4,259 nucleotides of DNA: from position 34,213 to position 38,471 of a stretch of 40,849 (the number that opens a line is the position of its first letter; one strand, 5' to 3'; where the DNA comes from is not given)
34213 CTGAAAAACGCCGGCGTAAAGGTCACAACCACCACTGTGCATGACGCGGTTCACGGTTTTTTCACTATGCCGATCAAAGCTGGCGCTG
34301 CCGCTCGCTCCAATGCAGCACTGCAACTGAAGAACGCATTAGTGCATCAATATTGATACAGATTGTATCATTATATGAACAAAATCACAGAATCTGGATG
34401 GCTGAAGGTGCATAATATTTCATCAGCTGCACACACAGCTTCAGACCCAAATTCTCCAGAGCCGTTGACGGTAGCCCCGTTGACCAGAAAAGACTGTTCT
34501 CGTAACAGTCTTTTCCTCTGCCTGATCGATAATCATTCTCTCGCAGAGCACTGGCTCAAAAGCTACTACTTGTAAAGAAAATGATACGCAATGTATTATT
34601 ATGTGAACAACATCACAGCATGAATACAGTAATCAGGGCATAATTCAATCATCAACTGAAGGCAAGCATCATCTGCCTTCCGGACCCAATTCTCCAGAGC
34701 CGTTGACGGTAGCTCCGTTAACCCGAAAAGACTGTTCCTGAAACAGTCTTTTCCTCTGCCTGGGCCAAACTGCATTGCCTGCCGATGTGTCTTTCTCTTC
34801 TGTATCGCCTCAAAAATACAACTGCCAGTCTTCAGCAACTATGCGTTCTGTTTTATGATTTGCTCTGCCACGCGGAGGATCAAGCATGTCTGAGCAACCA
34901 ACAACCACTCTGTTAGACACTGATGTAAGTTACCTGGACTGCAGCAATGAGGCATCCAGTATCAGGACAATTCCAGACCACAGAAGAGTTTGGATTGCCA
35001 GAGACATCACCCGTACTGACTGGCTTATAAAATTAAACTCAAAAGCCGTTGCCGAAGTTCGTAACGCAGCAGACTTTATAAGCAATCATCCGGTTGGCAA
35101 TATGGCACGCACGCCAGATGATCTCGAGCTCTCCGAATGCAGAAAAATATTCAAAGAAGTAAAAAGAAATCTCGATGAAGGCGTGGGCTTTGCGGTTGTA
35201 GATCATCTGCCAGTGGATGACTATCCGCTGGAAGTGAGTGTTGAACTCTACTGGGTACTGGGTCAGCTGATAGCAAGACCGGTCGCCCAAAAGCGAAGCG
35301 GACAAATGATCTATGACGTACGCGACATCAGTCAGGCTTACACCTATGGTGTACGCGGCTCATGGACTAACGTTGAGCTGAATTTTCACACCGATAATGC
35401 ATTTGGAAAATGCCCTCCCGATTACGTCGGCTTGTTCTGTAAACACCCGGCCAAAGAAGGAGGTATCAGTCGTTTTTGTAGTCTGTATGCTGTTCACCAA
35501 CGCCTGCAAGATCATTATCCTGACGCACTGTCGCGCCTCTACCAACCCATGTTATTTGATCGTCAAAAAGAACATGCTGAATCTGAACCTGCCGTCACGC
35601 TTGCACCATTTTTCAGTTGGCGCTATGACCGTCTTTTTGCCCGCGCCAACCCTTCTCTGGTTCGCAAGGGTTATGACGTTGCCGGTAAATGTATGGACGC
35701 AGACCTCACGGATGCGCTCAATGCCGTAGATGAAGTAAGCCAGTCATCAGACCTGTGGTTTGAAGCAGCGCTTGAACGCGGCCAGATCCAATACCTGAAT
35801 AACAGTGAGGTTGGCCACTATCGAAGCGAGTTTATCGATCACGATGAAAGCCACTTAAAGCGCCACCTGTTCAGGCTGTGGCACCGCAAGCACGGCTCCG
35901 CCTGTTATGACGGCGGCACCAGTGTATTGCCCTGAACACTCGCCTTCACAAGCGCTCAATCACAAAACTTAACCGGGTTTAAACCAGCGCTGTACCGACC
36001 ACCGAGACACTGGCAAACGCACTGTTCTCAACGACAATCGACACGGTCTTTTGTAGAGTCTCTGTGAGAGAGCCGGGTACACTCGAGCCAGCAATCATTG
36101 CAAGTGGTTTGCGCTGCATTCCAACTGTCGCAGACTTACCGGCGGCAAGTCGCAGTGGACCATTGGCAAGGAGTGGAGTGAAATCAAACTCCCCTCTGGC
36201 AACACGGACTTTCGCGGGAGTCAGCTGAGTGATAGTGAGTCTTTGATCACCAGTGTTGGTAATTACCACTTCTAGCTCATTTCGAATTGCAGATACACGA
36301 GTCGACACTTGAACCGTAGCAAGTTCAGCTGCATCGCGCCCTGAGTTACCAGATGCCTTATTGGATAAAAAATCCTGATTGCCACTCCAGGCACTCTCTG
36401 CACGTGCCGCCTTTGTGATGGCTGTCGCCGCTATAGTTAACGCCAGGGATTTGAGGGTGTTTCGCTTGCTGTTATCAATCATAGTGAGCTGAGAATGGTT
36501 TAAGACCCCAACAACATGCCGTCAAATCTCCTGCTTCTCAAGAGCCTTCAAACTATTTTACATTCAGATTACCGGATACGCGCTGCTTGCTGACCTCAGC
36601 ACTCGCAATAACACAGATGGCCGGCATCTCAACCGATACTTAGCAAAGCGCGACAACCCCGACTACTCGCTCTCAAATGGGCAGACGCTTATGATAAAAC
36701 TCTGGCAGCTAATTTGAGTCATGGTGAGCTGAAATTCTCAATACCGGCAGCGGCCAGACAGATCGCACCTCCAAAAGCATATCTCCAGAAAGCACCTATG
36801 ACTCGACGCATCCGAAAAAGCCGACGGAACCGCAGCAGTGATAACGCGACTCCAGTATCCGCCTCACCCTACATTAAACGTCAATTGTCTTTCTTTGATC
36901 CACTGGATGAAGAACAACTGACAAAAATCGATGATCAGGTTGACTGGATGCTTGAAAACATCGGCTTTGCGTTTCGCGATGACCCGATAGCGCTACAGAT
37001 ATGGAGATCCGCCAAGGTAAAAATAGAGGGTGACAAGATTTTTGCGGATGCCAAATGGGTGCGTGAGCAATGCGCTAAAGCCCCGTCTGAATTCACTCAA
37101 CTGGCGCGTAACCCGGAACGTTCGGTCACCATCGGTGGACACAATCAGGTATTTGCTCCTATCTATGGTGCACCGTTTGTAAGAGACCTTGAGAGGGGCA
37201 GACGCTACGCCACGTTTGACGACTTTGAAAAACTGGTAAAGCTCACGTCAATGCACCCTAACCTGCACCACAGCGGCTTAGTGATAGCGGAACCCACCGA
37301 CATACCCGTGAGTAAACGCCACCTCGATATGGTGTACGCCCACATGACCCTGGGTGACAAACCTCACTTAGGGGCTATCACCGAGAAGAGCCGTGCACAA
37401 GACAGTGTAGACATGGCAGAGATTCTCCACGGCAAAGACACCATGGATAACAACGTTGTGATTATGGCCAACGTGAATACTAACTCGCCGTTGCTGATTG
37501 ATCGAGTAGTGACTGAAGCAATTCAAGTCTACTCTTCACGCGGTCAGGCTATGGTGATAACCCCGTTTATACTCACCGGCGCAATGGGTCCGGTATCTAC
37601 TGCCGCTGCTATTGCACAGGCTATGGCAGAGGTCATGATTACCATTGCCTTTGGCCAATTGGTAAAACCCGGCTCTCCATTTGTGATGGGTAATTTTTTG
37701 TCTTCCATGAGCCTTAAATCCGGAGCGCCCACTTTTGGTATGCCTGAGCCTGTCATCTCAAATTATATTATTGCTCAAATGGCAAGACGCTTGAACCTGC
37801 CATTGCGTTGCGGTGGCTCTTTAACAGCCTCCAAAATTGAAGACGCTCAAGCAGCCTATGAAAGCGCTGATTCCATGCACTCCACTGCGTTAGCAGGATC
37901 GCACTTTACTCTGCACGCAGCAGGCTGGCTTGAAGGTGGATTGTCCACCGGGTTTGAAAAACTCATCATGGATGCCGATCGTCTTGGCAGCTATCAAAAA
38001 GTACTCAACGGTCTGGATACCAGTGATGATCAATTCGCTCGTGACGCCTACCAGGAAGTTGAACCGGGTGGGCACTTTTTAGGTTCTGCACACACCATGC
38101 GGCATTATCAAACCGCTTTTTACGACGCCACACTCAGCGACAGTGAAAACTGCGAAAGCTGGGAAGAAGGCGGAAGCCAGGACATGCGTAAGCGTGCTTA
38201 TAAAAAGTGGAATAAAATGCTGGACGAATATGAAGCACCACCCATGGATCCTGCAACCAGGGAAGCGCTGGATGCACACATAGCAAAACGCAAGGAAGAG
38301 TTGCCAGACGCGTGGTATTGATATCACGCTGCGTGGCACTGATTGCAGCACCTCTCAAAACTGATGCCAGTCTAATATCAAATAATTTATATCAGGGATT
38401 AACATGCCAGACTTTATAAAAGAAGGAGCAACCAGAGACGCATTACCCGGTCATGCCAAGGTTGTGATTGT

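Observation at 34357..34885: Two head-to-tail ~230-bp noncoding modules (box, -10-like hexamer, variable hairpin, conserved 80-nt core, terminator-like hairpin) upstream of the TauD-like oxygenase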

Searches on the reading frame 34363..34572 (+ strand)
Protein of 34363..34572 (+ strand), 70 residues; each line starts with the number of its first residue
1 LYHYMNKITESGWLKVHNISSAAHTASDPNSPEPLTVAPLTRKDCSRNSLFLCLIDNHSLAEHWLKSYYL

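Call 43: search_protein_representatives(protein=window:34363-34572:+)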
Query: 70 residues. Proteins with E-value up to 0.001 (for the whole library): 1; up to 1e-10: 0; up to 1e-30: 0. The best 1 are listed.
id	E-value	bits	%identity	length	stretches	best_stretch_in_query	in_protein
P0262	4.2e-07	46.0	35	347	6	31-63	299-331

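Call 45: find_encoding_contigs(protein=P0262, flank=1500, max_places=2)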
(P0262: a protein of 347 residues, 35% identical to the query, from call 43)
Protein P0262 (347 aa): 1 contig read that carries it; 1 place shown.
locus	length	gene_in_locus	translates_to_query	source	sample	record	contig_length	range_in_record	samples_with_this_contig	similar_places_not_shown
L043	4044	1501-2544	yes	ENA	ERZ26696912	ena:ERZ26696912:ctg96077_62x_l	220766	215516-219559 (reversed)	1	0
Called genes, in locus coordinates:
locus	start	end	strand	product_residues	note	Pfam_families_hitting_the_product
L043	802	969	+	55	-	-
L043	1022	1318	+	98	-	-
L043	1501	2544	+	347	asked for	PF18051:RPN1_C (faint), PF12587:DUF3761 (faint)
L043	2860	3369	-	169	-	-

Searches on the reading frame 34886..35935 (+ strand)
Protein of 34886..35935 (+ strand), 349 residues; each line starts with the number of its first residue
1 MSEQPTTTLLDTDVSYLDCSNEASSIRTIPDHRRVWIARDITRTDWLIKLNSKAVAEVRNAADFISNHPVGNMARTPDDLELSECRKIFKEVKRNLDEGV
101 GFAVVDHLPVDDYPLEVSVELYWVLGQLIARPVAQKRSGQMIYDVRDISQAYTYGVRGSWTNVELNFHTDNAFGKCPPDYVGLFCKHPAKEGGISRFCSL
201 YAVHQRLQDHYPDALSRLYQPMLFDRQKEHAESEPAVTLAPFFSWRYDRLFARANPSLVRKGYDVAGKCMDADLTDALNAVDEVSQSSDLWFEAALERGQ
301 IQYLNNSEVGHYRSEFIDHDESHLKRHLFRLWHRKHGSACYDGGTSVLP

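Call 7: search_protein_families(library=pfam, proteins=[window:34886-35935:+])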
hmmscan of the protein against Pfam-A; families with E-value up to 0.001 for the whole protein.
window:34886-35935:+ (349 aa): 1 family
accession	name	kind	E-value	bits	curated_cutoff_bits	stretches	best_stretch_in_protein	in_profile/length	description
PF02668.22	TauD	-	1.1e-25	91.5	27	1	87-332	25-267/267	Taurine catabolism dioxygenase TauD, TfdA family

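Call 14: find_encoding_contigs(protein=window:34886-35935:+, flank=3000, max_places=10)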
Protein window:34886-35935:+ (349 aa): 3 contigs read that carry it; 2 places shown.
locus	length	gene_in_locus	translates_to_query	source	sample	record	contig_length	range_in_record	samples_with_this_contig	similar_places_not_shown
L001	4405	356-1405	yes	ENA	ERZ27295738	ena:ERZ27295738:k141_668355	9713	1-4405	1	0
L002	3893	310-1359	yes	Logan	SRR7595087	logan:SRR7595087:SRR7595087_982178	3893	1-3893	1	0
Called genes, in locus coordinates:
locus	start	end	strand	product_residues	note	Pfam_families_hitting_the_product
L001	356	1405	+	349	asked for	PF02668:TauD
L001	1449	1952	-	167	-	-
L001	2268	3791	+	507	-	PF06253:MTTB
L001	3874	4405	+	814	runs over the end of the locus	PF01266:DAO, PF16350:FAO_M, PF01571:GCV_T, PF08669:GCV_T_C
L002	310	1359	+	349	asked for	PF02668:TauD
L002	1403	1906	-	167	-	-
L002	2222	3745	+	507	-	PF06253:MTTB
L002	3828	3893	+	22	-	?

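Call 16: find_homologous_proteins(query=window:34886-35935:+, max_evalue=1e-30)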
Query window:34886-35935:+ (349 aa): 1490 proteins with E <= 1e-30 among 3281 candidates; the best 120 are listed.
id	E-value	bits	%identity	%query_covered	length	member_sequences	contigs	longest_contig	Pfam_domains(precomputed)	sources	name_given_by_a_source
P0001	8.3e-239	810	99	100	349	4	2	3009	PF02668.23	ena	-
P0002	1.3e-174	599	74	95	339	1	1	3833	PF02668.23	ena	-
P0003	1.5e-161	556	71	95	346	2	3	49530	PF02668.23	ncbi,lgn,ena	-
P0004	1.7e-161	555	70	95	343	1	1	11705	PF02668.23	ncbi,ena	-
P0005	6.1e-160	550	70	94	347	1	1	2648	PF02668.23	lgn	-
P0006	4.0e-154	531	71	91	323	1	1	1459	PF02668.23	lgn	-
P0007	4.8e-154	531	67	97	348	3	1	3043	PF02668.23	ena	-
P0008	2.0e-152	526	66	97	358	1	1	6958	PF02668.23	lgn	-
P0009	2.6e-152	525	67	95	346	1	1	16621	PF02668.23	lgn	-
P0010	4.5e-152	524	65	95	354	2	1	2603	PF02668.23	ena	-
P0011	1.1e-150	520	63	99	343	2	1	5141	PF02668.23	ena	-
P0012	8.7e-150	517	63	99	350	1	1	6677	PF02668.23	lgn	-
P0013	3.7e-149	515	64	95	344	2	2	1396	PF02668.23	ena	-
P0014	7.2e-149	514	63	95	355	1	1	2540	PF02668.23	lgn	-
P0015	5.6e-146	504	69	90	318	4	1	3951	PF02668.23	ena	-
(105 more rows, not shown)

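Call 17: find_encoding_contigs(protein=P0003, flank=6000, max_places=4)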
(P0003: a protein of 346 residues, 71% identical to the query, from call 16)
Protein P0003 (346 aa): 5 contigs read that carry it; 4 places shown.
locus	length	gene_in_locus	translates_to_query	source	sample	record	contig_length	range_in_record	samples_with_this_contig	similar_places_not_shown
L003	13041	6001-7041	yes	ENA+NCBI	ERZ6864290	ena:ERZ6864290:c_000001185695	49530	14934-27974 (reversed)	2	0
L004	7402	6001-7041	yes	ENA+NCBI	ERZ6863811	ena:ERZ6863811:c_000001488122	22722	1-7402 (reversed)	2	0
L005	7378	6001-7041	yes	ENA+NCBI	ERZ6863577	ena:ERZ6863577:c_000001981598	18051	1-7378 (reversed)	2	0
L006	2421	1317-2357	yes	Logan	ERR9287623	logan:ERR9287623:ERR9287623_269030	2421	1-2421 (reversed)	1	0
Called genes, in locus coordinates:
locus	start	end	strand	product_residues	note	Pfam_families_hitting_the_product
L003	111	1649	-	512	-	PF06253:MTTB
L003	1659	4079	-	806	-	PF01266:DAO, PF16350:FAO_M, PF01571:GCV_T, PF08669:GCV_T_C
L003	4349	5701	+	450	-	PF01321:Creatinase_N (weak), PF00557:Peptidase_M24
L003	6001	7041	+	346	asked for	PF02668:TauD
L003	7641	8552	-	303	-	PF00294:PfkB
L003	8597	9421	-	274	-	PF00892:EamA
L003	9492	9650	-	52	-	-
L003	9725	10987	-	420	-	PF01053:Cys_Met_Meta_PP (weak), PF00266:Aminotran_5, PF22580:KYNU_C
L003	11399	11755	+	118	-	PF04828:GFA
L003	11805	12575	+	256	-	PF13476:AAA_23, PF02463:SMC_N (faint), PF13555:AAA_29 (weak), PF00005:ABC_tran (faint), PF13304:AAA_21 (weak), PF13175:AAA_15 (weak)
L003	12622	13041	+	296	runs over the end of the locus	PF00892:EamA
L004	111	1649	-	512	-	PF06253:MTTB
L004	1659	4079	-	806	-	PF01266:DAO, PF16350:FAO_M, PF01571:GCV_T, PF08669:GCV_T_C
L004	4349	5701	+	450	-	PF01321:Creatinase_N (weak), PF00557:Peptidase_M24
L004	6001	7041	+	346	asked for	PF02668:TauD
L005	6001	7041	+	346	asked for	PF02668:TauD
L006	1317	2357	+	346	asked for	PF02668:TauD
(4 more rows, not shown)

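Call 18: find_encoding_contigs(protein=P0002, flank=4000, max_places=3)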
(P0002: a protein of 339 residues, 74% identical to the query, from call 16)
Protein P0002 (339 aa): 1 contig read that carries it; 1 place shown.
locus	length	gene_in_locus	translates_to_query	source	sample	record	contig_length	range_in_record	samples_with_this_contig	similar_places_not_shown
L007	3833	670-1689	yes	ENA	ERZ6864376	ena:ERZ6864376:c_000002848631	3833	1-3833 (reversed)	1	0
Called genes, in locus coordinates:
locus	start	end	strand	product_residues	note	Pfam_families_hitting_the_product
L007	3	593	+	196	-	?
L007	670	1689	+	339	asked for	PF02668:TauD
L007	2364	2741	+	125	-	PF00890:FAD_binding_2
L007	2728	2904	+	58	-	-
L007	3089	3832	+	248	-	?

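Call 19: find_encoding_contigs(protein=P0004, flank=6000, max_places=3)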
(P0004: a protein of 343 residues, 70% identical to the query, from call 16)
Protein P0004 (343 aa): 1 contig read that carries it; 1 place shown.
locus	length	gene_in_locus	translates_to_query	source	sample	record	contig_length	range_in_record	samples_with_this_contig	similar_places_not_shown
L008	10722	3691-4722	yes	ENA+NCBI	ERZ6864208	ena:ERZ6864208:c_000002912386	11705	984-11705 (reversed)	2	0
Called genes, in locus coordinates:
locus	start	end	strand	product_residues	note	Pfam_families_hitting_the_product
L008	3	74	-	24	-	?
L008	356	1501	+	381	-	PF14240:YHYH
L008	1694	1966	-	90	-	-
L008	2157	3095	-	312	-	-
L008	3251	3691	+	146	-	-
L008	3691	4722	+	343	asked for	PF02668:TauD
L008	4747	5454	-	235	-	-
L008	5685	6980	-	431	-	-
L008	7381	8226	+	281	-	PF02567:PhzC-PhzF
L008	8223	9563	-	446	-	PF04055:Radical_SAM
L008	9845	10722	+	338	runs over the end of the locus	PF01073:3Beta_HSD, PF01370:Epimerase, PF02719:Polysacc_synt_2, PF04321:RmlD_sub_bind, PF07993:NAD_binding_4, PF13460:NAD_binding_10, PF16363:GDP_Man_Dehyd, PF02719:Polysacc_synt_2, +1 more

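Call 24: search_protein_families(library=ncbifam, proteins=[window:34886-35935:+])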
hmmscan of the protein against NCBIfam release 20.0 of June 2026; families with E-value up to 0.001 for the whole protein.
window:34886-35935:+ (349 aa): 5 families
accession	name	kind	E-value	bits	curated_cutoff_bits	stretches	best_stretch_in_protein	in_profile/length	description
TIGR02409.1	carnitine_bodg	equivalog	8.6e-07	28.3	414.75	1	159-327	181-346/366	gamma-butyrobetaine dioxygenase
TIGR03946.1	viomycin_VioC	equivalog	1e-06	28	418.6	1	133-186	109-161/333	arginine beta-hydroxylase, Fe(II)/alpha-ketoglutarate-dependent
NF041363.1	GntD_guanitoxin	equivalog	2.8e-05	23.5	345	1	124-186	105-164/341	guanitoxin biosynthesis L-enduracididine beta-hydroxylase GntD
NF043003.1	ClavSyn_CS1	equivalog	0.0001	22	450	1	134-338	100-293/312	clavaminate synthase Cs1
NF049936.1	TriMthamethphnDioxTmpA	equivalog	0.00013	20.9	400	1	159-218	179-238/366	2-trimethylaminoethylphosphonate dioxygenase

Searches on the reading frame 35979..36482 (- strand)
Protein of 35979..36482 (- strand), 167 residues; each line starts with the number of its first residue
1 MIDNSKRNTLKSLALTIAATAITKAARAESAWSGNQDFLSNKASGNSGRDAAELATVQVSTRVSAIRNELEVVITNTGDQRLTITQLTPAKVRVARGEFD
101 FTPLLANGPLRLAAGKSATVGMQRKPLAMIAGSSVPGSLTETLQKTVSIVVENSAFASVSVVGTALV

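Call 7: search_protein_families(library=pfam, proteins=[window:35979-36482:-])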
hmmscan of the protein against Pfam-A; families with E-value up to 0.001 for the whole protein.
window:35979-36482:- (167 aa): 0 families

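Call 23: search_protein_families(library=ncbifam, proteins=[window:35979-36482:-])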
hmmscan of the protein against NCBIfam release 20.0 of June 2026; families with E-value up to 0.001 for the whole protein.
window:35979-36482:- (167 aa): 0 families

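Call 87: search_solved_structures(query=window:35979-36482:-, max_evalue=1)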
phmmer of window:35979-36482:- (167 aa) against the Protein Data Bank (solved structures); distinct sequences matched with E-value up to 1: 1.
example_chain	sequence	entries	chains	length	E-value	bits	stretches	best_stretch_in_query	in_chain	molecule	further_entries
4i84_A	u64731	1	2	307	0.44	14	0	31-99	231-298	Heme/hemopexin-binding protein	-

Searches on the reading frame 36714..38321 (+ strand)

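Call 7: search_protein_families(library=pfam, proteins=[window:36714-38321:+])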
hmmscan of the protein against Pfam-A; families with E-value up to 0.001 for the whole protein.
window:36714-38321:+ (535 aa): 1 family
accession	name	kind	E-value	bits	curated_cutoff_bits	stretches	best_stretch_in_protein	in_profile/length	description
PF06253.16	MTTB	-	6.6e-210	697.8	25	1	32-531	3-500/500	Trimethylamine methyltransferase (MTTB)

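Call 24: search_protein_families(library=ncbifam, proteins=[window:36714-38321:+])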
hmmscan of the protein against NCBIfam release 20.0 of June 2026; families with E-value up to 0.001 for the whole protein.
window:36714-38321:+ (535 aa): 1 family
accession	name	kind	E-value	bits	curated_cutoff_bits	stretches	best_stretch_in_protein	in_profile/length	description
TIGR02369.2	trimeth_pyl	equivalog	3.7e-67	226.8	525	1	64-524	6-466/469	[trimethylamine--corrinoid protein] Co-methyltransferase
